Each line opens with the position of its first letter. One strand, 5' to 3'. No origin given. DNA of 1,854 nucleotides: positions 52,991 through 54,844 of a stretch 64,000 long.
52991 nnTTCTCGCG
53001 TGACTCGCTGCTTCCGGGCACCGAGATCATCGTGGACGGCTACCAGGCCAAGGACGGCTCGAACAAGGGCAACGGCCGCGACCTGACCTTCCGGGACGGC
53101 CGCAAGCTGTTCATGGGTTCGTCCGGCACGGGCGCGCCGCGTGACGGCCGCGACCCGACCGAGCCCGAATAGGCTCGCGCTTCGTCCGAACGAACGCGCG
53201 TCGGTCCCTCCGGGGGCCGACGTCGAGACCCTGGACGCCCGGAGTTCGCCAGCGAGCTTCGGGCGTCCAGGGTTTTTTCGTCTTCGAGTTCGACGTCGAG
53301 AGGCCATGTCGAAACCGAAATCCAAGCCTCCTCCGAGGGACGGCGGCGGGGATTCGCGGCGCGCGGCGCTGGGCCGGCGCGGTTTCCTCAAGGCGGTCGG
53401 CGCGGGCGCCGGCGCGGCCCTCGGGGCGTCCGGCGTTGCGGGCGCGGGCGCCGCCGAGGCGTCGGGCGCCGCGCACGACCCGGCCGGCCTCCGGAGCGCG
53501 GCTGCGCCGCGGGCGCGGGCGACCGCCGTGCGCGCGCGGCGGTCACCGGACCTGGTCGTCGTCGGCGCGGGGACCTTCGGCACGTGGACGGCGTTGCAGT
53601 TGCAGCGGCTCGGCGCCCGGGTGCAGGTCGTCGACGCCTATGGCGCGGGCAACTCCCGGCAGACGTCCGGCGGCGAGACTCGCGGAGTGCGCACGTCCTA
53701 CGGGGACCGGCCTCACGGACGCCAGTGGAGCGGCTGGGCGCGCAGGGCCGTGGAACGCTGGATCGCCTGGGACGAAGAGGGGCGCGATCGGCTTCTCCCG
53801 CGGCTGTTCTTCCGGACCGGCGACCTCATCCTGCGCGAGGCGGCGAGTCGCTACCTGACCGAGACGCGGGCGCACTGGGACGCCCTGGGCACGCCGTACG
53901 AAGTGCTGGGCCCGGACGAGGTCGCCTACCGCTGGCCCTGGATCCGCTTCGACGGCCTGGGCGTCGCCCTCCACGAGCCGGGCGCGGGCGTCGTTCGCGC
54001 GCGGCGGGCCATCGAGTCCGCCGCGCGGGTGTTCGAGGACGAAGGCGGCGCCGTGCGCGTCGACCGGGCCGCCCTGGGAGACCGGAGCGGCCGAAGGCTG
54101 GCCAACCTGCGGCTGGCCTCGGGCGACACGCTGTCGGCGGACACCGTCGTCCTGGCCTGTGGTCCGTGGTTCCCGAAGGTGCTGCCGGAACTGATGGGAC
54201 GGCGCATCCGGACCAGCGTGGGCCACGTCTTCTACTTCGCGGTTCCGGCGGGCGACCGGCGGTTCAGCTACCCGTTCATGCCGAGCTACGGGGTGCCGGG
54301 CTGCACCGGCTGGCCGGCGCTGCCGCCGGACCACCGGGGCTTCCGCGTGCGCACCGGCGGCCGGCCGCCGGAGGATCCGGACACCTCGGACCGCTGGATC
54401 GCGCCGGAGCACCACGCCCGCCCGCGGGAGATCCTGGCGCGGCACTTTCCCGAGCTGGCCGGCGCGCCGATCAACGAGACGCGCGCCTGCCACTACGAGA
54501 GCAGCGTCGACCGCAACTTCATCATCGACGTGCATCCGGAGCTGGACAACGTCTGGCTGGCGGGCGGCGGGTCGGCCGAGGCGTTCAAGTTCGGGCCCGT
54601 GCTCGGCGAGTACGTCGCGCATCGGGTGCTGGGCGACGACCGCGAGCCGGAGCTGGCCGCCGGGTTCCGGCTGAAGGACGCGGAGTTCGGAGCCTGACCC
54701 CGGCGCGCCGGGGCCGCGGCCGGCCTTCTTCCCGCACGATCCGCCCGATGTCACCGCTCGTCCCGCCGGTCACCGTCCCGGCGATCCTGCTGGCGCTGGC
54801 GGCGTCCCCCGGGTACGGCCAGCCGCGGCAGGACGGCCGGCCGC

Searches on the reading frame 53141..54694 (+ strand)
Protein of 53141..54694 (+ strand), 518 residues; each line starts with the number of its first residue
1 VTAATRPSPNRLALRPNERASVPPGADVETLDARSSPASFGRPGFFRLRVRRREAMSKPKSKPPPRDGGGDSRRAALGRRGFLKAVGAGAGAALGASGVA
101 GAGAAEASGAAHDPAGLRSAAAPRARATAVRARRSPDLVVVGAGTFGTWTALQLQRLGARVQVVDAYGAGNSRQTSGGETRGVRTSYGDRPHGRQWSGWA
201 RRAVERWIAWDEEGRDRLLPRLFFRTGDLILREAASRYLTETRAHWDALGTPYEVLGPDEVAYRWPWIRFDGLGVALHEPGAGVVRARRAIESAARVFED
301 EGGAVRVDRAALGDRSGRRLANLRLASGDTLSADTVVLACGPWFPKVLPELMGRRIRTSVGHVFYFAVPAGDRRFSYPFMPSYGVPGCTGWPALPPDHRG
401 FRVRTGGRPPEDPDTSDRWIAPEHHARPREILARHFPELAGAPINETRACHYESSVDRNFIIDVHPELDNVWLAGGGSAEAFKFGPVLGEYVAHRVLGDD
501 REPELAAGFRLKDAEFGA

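Call 68: search_protein_families(library=pfam, proteins=[window:53141-54694:+], max_evalue=0.00001)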
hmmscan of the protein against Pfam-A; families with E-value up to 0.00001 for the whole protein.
window:53141-54694:+ (518 aa): 1 family
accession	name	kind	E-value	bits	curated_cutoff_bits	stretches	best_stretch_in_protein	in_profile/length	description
PF01266.30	DAO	-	4e-42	145.4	27.9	1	137-495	1-353/353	FAD dependent oxidoreductase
